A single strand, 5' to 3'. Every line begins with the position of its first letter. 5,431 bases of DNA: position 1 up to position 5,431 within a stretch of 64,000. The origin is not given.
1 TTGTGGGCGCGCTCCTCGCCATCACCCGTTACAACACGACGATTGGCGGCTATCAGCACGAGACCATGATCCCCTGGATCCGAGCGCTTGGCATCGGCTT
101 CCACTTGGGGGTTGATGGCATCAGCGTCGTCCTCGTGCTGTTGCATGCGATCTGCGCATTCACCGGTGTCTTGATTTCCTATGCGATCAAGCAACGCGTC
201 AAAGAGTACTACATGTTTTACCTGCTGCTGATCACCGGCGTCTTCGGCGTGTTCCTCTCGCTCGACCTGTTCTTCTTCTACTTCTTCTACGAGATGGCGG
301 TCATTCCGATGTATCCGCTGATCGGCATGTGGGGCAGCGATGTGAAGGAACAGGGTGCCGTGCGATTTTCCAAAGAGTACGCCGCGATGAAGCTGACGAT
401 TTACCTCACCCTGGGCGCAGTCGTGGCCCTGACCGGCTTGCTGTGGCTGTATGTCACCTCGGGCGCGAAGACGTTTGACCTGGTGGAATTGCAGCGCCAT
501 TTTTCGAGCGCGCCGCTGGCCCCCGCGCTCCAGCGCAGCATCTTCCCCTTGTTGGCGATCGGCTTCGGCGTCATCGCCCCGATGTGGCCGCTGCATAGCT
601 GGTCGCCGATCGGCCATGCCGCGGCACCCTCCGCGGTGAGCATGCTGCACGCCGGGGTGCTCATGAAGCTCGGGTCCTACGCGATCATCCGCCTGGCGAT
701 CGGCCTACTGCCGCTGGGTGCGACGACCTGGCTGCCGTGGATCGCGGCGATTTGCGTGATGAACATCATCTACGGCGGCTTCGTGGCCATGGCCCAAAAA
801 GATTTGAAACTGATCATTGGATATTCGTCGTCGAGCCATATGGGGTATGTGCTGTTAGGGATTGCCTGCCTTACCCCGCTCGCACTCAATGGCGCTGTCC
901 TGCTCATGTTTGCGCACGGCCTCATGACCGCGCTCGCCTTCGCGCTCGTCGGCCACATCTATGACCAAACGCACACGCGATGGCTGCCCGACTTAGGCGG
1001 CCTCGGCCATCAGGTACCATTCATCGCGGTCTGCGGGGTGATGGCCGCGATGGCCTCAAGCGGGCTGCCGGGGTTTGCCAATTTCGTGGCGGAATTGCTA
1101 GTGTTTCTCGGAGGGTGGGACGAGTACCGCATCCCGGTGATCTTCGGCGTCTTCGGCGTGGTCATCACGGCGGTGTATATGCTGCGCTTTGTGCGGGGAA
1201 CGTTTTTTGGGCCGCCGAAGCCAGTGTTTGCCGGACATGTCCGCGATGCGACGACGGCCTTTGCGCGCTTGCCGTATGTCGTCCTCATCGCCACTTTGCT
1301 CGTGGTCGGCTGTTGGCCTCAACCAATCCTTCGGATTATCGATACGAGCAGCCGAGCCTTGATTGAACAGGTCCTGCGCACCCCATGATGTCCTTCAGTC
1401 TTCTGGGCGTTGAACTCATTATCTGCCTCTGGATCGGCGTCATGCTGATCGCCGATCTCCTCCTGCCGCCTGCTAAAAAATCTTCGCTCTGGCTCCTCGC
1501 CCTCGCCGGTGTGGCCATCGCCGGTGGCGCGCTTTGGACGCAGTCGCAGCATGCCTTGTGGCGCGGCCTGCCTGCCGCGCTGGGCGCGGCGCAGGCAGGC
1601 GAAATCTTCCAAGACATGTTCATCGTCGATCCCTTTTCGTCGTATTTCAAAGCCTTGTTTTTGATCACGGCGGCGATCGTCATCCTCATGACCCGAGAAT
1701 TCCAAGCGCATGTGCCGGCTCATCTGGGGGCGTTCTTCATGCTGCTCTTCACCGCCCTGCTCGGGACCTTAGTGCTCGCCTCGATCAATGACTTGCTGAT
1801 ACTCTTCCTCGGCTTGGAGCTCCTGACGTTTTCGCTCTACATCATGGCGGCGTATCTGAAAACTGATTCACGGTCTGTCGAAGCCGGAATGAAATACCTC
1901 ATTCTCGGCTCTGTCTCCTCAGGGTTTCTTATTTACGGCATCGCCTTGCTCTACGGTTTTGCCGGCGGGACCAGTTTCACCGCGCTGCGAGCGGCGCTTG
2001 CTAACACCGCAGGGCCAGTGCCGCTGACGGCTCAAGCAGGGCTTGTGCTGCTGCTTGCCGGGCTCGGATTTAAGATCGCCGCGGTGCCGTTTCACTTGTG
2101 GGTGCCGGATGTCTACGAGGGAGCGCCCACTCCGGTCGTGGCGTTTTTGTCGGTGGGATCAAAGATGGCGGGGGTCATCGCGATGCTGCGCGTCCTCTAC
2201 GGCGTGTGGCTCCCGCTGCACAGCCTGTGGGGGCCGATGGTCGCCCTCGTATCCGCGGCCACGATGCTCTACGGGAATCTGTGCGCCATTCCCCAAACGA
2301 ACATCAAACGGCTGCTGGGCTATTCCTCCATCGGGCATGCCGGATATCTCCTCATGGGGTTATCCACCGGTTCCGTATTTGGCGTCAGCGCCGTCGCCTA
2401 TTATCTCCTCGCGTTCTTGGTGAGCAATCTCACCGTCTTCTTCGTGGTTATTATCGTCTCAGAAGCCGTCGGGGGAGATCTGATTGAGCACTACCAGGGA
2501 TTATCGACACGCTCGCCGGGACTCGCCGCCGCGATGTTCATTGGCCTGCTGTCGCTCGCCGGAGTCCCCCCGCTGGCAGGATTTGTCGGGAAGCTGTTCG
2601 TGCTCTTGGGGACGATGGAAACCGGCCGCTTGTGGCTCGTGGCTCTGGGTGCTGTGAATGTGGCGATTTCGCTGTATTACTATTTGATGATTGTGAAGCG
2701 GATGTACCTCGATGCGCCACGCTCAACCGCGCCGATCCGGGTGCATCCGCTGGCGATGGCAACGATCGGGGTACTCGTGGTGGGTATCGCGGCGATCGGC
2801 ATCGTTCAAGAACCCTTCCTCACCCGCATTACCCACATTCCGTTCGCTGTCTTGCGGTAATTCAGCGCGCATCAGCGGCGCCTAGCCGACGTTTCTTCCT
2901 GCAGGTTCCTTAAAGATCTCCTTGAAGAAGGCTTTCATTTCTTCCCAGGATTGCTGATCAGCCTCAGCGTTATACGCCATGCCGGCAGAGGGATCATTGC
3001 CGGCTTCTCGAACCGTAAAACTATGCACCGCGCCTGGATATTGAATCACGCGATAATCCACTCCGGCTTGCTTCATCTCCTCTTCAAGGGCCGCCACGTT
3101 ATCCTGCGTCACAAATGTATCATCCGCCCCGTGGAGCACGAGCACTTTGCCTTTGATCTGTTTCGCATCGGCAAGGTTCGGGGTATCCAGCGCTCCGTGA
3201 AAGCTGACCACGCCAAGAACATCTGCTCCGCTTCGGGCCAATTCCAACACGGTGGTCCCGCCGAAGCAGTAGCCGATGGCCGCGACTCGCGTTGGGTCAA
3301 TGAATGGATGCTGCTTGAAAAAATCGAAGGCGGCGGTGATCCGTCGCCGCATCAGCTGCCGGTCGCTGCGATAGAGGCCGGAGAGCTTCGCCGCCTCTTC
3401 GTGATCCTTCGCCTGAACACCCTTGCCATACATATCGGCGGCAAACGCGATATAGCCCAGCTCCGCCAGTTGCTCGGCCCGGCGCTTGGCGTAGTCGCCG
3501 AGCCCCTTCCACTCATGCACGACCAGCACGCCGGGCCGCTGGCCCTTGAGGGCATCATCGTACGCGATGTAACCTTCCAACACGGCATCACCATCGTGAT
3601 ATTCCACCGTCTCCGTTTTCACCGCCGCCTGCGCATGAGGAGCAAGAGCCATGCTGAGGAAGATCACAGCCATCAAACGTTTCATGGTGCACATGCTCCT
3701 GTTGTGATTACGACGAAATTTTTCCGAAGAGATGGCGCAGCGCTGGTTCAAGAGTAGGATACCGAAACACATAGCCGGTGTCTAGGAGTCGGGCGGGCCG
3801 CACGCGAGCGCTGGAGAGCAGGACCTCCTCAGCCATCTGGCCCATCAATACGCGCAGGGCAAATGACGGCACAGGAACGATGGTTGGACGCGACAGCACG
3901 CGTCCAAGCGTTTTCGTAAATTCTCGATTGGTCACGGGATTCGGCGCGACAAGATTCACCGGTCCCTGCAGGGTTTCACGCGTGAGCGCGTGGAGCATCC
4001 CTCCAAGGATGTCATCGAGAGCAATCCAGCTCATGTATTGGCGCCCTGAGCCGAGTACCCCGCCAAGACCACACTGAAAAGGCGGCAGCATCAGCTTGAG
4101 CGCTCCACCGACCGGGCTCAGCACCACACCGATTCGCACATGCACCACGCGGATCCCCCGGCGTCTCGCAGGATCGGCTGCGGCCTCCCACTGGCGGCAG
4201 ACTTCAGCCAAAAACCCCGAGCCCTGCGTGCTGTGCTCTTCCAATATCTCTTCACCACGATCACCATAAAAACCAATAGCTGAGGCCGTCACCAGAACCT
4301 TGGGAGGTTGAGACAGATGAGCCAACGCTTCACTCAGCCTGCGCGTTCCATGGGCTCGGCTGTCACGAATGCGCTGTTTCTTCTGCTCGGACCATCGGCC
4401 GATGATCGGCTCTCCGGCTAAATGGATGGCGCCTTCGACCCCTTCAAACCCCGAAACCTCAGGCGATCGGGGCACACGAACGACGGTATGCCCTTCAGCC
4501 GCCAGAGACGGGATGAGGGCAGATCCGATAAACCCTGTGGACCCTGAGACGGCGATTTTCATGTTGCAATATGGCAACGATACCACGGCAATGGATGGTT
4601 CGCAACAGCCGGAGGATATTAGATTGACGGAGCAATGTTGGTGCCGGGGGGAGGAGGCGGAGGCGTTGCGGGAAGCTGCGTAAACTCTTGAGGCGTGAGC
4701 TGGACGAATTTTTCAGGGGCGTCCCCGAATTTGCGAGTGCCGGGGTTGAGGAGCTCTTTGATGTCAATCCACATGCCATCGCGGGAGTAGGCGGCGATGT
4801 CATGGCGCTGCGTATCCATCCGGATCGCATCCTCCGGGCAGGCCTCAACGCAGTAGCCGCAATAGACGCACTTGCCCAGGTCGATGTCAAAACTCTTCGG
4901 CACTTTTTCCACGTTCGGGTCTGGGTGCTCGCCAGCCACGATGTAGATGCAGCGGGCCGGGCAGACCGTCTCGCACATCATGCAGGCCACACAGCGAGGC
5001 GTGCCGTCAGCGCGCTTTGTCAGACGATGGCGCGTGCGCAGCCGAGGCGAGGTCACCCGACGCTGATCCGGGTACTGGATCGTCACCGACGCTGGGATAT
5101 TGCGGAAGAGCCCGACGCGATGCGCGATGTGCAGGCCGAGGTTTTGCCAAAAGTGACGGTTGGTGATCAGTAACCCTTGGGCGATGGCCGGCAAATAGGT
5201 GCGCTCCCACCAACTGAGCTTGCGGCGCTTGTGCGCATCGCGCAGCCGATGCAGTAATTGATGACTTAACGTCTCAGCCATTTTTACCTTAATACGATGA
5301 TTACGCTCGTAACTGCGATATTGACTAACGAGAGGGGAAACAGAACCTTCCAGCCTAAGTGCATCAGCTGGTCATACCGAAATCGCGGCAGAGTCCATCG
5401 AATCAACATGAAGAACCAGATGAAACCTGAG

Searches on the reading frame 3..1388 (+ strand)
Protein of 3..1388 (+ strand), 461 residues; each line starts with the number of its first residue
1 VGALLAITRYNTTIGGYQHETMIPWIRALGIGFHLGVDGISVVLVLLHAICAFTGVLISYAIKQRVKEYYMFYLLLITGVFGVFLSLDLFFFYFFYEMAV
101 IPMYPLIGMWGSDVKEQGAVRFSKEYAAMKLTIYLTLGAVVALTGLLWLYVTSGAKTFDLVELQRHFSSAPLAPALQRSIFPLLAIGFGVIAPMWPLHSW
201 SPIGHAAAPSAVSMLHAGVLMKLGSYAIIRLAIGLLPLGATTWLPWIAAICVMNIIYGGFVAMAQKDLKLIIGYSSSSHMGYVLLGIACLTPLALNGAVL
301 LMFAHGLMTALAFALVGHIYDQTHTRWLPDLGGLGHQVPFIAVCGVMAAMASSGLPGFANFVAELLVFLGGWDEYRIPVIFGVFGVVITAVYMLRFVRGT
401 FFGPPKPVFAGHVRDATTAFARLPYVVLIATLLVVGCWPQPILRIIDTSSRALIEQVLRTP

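Call 55: search_protein_families(library=pfam, proteins=[window:3-1388:+], max_evalue=0.00001)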
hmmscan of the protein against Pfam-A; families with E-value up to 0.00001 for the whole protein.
window:3-1388:+ (461 aa): 1 family
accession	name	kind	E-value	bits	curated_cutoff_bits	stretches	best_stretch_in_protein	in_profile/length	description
PF00361.26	Proton_antipo_M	-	1.2e-56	192.6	21.5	1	86-389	1-294/294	NADH:quinone oxidoreductase/Mrp antiporter, TM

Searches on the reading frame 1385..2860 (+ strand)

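Call 55: search_protein_families(library=pfam, proteins=[window:1385-2860:+], max_evalue=0.00001)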
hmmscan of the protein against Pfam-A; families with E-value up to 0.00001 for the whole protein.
window:1385-2860:+ (491 aa): 1 family
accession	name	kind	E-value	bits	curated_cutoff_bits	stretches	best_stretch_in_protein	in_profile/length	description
PF00361.26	Proton_antipo_M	-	9.6e-72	242.1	21.5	1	135-428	2-293/294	NADH:quinone oxidoreductase/Mrp antiporter, TM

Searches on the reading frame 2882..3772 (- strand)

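Call 55: search_protein_families(library=pfam, proteins=[window:2882-3772:-], max_evalue=0.00001)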
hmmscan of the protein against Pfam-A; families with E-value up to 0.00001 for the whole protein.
window:2882-3772:- (296 aa): 4 families
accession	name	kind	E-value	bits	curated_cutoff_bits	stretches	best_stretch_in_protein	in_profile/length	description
PF01738.24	DLH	-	8.5e-52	176.3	21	1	66-286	2-216/217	Dienelactone hydrolase family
PF00326.27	Peptidase_S9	-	1.3e-11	44.8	22.6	0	98-179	6-82/213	Prolyl oligopeptidase family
PF08840.17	BAAT_C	-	7.5e-09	36.4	20.9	0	148-194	9-55/210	BAAT / Acyl-CoA thioester hydrolase C terminal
PF12146.15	Hydrolase_4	-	1.1e-06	28.6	27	0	201-252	185-234/239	Serine aminopeptidase, S33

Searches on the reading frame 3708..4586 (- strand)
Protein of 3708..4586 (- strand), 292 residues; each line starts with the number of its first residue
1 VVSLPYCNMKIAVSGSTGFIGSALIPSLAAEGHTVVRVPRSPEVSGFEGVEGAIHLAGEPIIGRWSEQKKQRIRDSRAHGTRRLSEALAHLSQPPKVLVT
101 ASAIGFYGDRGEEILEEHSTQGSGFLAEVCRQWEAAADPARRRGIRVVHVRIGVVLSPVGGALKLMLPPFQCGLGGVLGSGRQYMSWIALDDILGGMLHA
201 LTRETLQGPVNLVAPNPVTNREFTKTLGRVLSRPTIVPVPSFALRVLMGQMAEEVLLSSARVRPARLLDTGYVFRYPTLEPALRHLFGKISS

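Call 55: search_protein_families(library=pfam, proteins=[window:3708-4586:-], max_evalue=0.00001)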
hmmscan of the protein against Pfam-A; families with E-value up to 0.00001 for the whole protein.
window:3708-4586:- (292 aa): 2 families
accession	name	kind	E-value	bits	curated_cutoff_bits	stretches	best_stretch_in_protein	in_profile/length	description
PF08338.16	DUF1731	-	2.3e-21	75.7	27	1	239-286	1-47/47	Domain of unknown function (DUF1731)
PF01370.27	Epimerase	-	3.8e-13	49.9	20.9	1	11-203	1-227/240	NAD dependent epimerase/dehydratase family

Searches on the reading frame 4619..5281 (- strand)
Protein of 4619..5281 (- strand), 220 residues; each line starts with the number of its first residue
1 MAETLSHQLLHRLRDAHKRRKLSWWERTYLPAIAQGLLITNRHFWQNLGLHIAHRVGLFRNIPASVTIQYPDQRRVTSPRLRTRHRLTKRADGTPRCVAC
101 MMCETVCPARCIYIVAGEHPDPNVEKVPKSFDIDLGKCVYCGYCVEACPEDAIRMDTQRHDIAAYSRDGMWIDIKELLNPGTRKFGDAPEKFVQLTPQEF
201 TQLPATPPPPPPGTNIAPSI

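Call 55: search_protein_families(library=pfam, proteins=[window:4619-5281:-], max_evalue=0.00001)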
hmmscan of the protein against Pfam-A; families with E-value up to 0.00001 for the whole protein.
window:4619-5281:- (220 aa): 10 families
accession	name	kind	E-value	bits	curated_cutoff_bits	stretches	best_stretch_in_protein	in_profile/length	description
PF00037.32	Fer4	-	2.8e-11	43.2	21.1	1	133-154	3-24/24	4Fe-4S binding domain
PF12838.12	Fer4_7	-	3.3e-09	37.5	27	1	96-152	1-52/52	4Fe-4S dicluster domain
PF13187.11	Fer4_9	-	9.9e-09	35.5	27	1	96-153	1-52/52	4Fe-4S dicluster domain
PF13183.11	Fer4_8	-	1.6e-08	35.4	27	0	135-165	2-30/68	4Fe-4S dicluster domain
PF13484.11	Fer4_16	-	2.6e-08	35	30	0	137-158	1-25/66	4Fe-4S double cluster binding domain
PF14697.11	Fer4_21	-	1.6e-07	31.8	35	0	133-160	3-33/59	4Fe-4S dicluster domain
PF13237.11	Fer4_10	-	3.3e-07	30.6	25.5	0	95-149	7-53/53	4Fe-4S dicluster domain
PF12837.12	Fer4_6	-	4.9e-07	29.8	25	0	132-153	3-24/24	4Fe-4S binding domain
PF12797.12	Fer4_2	-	1.3e-06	28.4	24.5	0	133-150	5-22/22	4Fe-4S binding domain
PF13534.11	Fer4_17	-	5.4e-06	27.3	22.2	0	137-163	1-26/61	4Fe-4S dicluster domain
